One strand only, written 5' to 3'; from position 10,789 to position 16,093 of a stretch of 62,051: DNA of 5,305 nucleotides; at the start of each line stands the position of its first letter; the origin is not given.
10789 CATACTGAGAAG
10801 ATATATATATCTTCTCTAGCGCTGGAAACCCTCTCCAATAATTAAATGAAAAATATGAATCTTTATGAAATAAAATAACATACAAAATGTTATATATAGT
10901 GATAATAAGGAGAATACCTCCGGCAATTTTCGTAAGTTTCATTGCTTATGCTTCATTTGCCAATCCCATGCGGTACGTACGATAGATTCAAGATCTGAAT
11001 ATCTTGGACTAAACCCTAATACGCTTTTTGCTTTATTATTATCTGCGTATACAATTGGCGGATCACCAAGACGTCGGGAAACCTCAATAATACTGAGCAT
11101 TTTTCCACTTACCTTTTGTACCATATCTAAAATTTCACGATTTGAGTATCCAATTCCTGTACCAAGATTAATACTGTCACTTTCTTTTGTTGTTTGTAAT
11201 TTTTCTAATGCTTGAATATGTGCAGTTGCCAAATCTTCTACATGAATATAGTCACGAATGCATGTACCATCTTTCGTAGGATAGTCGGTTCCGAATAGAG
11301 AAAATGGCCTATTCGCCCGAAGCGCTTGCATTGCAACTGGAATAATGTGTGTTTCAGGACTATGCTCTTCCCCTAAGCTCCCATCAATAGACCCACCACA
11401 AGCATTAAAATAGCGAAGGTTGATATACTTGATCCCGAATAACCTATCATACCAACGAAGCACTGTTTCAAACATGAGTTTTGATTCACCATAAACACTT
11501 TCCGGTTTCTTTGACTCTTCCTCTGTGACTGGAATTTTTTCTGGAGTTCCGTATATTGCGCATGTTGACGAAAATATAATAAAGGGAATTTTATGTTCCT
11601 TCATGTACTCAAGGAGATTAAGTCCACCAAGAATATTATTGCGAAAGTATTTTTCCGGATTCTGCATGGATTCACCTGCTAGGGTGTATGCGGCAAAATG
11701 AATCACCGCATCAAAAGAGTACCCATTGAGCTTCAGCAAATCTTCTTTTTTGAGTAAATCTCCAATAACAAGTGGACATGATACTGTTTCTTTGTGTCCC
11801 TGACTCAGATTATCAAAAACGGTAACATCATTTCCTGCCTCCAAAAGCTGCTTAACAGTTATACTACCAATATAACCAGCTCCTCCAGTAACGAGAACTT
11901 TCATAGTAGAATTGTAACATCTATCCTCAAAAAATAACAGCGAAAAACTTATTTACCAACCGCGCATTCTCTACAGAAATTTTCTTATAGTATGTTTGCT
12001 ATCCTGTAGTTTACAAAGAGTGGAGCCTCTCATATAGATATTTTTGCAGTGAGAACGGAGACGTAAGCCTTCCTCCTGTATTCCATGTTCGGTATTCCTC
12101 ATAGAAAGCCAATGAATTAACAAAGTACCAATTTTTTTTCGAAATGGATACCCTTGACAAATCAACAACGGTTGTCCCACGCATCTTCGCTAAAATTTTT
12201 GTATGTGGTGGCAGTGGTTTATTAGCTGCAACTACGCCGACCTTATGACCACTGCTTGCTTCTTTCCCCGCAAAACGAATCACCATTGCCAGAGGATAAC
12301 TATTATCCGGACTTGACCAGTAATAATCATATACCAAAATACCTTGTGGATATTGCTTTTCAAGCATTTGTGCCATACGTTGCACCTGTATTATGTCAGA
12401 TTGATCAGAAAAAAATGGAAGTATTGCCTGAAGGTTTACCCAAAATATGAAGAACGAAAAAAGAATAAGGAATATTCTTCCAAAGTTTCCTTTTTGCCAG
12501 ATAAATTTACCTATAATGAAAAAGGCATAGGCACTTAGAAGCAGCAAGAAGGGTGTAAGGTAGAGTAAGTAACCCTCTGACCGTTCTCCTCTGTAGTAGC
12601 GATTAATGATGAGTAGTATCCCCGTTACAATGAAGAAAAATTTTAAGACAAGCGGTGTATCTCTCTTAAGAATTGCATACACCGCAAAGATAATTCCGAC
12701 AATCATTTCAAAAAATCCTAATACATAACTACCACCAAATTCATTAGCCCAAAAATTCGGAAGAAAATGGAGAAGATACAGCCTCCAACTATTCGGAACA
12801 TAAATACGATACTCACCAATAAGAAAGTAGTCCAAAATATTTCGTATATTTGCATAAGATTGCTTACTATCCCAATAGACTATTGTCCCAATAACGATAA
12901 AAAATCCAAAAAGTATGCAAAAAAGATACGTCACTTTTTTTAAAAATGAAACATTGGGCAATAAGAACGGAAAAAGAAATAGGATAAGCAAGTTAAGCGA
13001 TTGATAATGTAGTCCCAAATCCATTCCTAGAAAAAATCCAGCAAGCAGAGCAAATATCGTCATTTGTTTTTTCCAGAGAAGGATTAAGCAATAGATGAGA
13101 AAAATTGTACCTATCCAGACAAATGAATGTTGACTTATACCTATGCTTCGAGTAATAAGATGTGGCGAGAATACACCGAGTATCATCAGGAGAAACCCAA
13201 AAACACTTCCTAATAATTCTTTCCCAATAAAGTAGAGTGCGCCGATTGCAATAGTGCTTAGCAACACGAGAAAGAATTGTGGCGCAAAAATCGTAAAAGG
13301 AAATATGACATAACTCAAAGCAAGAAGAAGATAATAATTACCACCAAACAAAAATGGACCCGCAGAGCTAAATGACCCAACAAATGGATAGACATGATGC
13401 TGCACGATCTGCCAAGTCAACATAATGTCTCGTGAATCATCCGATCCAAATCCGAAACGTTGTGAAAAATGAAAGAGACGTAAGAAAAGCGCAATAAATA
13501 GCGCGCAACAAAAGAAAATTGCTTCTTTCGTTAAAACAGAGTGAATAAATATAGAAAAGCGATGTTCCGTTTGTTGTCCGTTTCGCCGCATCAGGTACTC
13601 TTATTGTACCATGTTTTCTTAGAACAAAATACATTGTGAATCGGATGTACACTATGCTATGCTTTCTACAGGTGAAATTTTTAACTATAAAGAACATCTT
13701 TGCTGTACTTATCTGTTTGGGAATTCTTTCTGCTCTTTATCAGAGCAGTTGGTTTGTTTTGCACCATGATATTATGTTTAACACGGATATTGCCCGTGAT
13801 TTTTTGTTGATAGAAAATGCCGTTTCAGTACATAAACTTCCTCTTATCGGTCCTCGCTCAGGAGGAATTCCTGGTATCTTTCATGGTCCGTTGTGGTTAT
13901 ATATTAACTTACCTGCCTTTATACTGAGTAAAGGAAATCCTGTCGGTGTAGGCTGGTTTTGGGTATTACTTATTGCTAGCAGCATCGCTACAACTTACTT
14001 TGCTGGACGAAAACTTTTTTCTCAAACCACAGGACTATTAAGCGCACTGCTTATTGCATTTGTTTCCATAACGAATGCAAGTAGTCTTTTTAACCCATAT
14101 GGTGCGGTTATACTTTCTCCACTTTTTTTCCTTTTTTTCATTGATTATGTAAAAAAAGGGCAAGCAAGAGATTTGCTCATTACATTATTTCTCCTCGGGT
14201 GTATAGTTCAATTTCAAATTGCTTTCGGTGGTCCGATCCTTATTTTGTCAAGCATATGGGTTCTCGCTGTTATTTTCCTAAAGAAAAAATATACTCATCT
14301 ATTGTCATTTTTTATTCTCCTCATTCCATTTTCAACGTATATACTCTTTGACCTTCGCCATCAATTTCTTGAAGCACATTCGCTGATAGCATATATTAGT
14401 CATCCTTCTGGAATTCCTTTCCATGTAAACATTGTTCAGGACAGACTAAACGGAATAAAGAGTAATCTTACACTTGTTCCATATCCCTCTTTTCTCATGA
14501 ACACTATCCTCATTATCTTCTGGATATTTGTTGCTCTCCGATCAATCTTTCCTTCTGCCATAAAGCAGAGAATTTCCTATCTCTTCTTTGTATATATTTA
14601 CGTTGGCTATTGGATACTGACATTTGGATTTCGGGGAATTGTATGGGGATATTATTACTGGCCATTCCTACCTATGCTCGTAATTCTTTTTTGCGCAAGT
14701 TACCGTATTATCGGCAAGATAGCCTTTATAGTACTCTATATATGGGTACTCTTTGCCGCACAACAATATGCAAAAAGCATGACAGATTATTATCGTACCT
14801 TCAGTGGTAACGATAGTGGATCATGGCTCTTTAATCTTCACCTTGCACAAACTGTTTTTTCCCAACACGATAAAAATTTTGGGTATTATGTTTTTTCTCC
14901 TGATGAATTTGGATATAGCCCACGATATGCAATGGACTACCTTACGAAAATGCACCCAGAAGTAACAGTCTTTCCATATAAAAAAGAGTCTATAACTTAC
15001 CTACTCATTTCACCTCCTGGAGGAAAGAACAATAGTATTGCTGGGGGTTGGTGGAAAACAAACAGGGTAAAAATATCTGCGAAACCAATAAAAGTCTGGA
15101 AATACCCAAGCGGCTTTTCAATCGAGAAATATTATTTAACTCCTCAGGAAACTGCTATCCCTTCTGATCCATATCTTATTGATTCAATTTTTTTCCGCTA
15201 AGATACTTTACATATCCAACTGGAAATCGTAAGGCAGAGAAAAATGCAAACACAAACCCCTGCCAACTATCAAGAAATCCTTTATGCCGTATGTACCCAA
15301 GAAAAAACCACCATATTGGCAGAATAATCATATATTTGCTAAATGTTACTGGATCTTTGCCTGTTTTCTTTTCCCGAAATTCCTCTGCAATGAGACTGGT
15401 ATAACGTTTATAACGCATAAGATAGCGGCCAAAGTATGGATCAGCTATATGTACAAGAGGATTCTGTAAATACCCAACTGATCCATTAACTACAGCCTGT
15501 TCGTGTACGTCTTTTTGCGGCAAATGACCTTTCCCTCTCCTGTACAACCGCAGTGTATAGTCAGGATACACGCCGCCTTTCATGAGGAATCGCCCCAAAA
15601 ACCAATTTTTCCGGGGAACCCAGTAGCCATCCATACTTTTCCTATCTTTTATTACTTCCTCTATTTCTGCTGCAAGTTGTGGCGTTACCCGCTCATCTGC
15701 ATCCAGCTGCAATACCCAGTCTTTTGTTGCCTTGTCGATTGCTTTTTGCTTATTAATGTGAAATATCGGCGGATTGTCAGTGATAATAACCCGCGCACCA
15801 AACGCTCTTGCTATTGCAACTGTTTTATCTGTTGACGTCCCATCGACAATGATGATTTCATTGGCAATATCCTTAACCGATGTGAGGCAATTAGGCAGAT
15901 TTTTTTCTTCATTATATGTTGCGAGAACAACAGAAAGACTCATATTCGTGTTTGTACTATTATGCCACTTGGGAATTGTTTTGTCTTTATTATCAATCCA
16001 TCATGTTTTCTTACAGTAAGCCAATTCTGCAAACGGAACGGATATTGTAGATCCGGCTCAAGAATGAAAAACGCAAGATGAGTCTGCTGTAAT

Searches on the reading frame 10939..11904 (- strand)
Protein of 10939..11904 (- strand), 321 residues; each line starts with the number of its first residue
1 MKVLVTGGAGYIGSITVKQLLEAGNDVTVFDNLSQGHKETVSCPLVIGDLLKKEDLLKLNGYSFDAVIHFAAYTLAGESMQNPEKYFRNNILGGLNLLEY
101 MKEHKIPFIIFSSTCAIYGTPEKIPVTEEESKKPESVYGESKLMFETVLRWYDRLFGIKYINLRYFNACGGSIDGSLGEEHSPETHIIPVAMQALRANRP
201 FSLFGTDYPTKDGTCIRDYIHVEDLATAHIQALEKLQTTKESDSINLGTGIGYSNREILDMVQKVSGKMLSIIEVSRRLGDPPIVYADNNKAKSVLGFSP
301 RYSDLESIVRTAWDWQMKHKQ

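Call 36: search_protein_families(library=pfam, proteins=[window:10939-11904:-], max_evalue=0.001)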
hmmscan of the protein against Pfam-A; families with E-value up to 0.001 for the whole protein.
window:10939-11904:- (321 aa): 8 families
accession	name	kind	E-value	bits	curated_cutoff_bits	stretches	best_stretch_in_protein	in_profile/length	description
PF01370.27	Epimerase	-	5e-55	187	20.9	1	3-248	1-240/240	NAD dependent epimerase/dehydratase family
PF16363.11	GDP_Man_Dehyd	-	4.1e-46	158.4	27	1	4-303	1-324/332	GDP-mannose 4,6 dehydratase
PF01073.25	3Beta_HSD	-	5.8e-18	65.3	22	1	4-147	1-155/280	3-beta hydroxysteroid dehydrogenase/isomerase family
PF04321.23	RmlD_sub_bind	-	9.4e-14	51.6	27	1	1-150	1-137/287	RmlD substrate binding domain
PF02719.21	Polysacc_synt_2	-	4.8e-11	42.8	20.2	1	3-170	1-173/293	Polysaccharide biosynthesis protein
PF07993.18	NAD_binding_4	-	1.9e-06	27.7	20.1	0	53-195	79-235/258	Male sterility protein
PF13460.12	NAD_binding_10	-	2.7e-05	24.5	27.2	1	7-131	1-116/184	NAD(P)H-binding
PF05368.20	NmrA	-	3.9e-05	23.8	27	0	2-30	4-32/298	NmrA-like family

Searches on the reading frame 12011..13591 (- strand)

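Call 36: search_protein_families(library=pfam, proteins=[window:12011-13591:-], max_evalue=0.001)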
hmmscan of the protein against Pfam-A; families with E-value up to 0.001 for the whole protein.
window:12011-13591:- (526 aa): 1 family
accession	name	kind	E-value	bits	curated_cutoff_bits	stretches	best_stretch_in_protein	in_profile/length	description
PF13231.12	PMT_2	-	1.6e-05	25.6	26.1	1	88-240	8-160/160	Dolichyl-phosphate-mannose-protein mannosyltransferase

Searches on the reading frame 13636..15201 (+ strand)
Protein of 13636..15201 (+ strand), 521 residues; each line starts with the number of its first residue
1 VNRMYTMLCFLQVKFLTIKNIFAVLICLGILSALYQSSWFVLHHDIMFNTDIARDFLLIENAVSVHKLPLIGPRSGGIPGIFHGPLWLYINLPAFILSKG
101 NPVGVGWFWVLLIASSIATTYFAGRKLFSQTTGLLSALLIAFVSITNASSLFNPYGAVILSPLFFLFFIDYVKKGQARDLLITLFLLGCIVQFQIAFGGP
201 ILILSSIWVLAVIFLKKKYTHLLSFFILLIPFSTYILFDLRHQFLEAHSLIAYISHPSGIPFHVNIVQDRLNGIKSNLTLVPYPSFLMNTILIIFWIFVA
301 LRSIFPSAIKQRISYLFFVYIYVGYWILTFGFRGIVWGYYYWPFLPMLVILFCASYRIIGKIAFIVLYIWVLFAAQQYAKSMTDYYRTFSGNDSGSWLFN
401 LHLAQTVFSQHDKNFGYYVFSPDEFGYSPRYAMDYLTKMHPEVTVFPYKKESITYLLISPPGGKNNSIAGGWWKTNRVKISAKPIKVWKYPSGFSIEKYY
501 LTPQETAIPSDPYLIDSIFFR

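Call 36: search_protein_families(library=pfam, proteins=[window:13636-15201:+], max_evalue=0.001)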
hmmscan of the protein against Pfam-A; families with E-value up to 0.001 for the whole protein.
window:13636-15201:+ (521 aa): 1 family
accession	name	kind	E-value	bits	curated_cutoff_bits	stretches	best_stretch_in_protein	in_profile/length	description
PF13231.12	PMT_2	-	1.1e-05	26.1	26.1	1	85-236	4-158/160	Dolichyl-phosphate-mannose-protein mannosyltransferase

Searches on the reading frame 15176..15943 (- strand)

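Call 36: search_protein_families(library=pfam, proteins=[window:15176-15943:-], max_evalue=0.001)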
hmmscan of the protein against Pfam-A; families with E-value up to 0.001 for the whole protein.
window:15176-15943:- (255 aa): 2 families
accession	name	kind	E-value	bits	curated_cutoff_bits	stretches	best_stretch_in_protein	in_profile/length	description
PF00535.33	Glycos_transf_2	-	2e-21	77.1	23.3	1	4-122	1-128/168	Glycosyl transferase family 2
PF13704.12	Glyco_tranf_2_4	-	4.3e-05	24.4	27.5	1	11-85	2-83/98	Glycosyl transferase family 2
